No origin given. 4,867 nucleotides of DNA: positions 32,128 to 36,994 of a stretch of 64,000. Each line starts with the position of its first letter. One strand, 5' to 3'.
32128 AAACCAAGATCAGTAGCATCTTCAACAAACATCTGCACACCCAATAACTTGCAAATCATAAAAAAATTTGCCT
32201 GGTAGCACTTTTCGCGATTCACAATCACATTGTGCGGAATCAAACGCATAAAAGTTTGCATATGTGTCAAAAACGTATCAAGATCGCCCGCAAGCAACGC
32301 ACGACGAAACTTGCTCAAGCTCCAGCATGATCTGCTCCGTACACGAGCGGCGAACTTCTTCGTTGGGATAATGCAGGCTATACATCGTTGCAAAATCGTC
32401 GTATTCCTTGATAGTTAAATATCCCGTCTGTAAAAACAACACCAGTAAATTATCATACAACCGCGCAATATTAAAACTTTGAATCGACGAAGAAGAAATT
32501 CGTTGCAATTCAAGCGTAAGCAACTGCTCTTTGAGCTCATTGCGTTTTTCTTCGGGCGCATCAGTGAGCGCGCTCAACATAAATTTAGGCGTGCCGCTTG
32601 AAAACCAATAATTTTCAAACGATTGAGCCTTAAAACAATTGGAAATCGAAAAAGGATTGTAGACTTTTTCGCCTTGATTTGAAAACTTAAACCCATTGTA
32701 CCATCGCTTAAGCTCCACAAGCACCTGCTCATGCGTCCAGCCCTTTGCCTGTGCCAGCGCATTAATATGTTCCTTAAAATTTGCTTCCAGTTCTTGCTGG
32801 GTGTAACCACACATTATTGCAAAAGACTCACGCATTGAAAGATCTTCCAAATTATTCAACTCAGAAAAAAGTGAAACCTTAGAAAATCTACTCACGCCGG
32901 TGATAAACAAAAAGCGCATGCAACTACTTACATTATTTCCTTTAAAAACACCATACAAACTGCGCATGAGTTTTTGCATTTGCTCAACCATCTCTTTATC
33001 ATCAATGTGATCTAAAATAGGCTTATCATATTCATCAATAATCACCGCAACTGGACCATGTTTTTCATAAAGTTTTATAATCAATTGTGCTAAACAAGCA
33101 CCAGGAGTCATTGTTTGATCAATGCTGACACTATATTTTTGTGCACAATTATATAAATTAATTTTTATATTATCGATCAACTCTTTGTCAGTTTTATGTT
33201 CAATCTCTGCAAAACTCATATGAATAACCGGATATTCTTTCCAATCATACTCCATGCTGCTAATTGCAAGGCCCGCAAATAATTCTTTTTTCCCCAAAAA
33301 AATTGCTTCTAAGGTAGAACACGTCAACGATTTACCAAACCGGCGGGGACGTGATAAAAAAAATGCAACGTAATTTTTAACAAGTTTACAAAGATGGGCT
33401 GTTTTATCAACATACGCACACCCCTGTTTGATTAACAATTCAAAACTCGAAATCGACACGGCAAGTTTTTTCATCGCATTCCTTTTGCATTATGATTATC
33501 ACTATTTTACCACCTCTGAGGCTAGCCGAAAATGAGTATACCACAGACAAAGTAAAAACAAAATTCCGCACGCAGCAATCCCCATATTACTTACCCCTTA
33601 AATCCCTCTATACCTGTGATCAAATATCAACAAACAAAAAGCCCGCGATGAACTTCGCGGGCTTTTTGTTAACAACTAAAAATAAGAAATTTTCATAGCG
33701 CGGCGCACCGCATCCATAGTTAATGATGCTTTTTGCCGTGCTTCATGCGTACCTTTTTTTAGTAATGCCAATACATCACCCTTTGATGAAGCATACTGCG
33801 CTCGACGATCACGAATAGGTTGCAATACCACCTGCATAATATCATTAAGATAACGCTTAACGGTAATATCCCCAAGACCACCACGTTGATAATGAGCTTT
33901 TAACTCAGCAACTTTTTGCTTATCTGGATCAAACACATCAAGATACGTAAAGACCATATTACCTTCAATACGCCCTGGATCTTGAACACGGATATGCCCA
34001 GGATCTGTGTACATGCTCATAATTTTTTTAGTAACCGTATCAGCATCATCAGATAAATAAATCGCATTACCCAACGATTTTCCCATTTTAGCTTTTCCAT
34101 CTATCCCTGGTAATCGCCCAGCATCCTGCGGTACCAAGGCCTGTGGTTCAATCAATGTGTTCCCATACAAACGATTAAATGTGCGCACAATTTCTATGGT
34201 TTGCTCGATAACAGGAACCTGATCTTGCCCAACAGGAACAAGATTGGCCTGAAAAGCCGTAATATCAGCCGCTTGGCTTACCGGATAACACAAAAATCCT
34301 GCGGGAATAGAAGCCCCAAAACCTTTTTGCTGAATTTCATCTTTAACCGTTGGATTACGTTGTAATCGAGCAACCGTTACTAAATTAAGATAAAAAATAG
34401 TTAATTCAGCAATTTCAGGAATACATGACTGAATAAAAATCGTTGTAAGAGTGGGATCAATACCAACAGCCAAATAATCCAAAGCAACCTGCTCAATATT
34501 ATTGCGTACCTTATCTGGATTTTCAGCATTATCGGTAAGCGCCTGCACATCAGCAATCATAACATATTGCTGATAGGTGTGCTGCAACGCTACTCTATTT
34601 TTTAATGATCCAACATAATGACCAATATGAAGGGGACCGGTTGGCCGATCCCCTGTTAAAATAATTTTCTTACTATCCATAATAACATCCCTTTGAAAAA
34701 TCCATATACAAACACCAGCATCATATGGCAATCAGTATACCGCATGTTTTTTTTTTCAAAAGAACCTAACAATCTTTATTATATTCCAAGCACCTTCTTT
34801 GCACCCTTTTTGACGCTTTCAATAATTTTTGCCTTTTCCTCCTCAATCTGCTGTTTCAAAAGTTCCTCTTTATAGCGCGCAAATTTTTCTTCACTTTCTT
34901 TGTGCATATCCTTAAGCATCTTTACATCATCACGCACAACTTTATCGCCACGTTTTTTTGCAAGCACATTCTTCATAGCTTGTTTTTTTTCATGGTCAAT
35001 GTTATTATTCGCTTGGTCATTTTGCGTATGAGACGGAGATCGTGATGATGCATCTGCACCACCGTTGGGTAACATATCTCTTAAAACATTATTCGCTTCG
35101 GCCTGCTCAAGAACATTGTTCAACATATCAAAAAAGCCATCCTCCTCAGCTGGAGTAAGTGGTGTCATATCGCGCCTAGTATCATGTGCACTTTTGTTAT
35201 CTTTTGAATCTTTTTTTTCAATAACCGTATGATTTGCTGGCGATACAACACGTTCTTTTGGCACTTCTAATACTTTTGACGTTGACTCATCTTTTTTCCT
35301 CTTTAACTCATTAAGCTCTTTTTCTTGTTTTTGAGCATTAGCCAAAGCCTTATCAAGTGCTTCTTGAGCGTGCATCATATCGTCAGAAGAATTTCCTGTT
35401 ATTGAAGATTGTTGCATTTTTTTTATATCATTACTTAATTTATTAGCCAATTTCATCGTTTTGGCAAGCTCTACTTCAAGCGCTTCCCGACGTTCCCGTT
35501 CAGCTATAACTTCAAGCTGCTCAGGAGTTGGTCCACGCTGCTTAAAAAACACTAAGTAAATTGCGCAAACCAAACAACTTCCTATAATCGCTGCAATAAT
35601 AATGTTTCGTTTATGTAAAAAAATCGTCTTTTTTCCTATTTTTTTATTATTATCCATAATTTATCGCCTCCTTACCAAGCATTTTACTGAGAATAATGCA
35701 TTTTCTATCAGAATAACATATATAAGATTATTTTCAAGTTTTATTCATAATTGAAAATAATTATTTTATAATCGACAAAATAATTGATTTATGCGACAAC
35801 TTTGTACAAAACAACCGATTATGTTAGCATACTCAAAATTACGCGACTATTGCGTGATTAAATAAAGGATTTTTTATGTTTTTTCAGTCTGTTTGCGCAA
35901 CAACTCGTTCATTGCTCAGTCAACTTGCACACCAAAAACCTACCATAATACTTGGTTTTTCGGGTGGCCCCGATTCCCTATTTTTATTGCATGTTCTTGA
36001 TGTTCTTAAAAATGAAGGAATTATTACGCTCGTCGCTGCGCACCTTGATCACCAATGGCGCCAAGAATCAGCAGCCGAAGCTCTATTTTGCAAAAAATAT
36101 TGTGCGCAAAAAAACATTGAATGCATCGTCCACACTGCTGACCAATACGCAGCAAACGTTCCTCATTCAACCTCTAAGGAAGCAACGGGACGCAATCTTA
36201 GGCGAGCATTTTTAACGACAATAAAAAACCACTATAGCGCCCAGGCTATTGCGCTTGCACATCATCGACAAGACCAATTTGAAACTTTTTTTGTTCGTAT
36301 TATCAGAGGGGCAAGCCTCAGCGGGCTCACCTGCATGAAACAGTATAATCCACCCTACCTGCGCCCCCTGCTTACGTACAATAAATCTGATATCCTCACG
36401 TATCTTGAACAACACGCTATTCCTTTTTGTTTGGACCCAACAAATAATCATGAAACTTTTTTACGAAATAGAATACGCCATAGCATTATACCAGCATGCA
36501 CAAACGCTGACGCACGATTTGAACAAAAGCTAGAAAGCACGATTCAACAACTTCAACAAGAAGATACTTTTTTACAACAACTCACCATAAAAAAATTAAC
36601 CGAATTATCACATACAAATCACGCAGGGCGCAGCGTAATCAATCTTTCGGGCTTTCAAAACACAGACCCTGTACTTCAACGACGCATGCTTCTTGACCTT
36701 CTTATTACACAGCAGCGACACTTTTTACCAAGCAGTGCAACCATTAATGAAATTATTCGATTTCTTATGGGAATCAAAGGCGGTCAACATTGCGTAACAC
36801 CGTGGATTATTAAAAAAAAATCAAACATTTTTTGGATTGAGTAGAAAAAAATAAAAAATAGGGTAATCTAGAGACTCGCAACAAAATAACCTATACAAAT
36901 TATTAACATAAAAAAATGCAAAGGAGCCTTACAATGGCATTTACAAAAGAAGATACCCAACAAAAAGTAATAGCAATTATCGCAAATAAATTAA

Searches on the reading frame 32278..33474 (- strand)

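Call 58: search_protein_families(library=pfam, proteins=[window:32278-33474:-], max_evalue=0.001)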
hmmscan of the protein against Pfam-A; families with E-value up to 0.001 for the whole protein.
window:32278-33474:- (398 aa): 1 family
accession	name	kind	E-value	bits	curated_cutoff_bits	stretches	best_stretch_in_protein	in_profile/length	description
PF09820.16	AAA-ATPase_like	-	1.2e-58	198.7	26.1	1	6-203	2-201/201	Predicted AAA-ATPase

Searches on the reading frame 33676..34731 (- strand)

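Call 58: search_protein_families(library=pfam, proteins=[window:33676-34731:-], max_evalue=0.001)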
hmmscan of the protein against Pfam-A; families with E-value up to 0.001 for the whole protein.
window:33676-34731:- (351 aa): 1 family
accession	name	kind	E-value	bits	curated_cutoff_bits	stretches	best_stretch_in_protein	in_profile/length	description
PF00579.31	tRNA-synt_1b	-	7.4e-58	196.6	21.1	1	23-303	7-291/292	tRNA synthetases class I (W and Y)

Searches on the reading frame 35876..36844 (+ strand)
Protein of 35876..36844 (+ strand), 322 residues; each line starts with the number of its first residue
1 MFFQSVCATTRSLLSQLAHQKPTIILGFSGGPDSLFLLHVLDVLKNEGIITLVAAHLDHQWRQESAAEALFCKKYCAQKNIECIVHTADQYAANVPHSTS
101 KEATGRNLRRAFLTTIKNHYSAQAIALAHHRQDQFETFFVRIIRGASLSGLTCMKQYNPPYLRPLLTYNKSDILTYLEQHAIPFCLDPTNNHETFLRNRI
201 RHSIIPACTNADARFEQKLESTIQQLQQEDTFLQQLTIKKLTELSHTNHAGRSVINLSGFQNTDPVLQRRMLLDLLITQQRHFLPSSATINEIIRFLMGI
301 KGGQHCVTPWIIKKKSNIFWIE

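Call 98: search_protein_families(library=pfam, proteins=[window:35876-36844:+], max_evalue=0.00001)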
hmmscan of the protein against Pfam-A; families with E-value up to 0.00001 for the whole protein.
window:35876-36844:+ (322 aa): 1 family
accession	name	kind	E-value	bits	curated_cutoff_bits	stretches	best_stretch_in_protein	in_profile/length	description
PF01171.26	ATP_bind_3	-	1.7e-49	168.5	27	1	24-202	2-181/182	PP-loop family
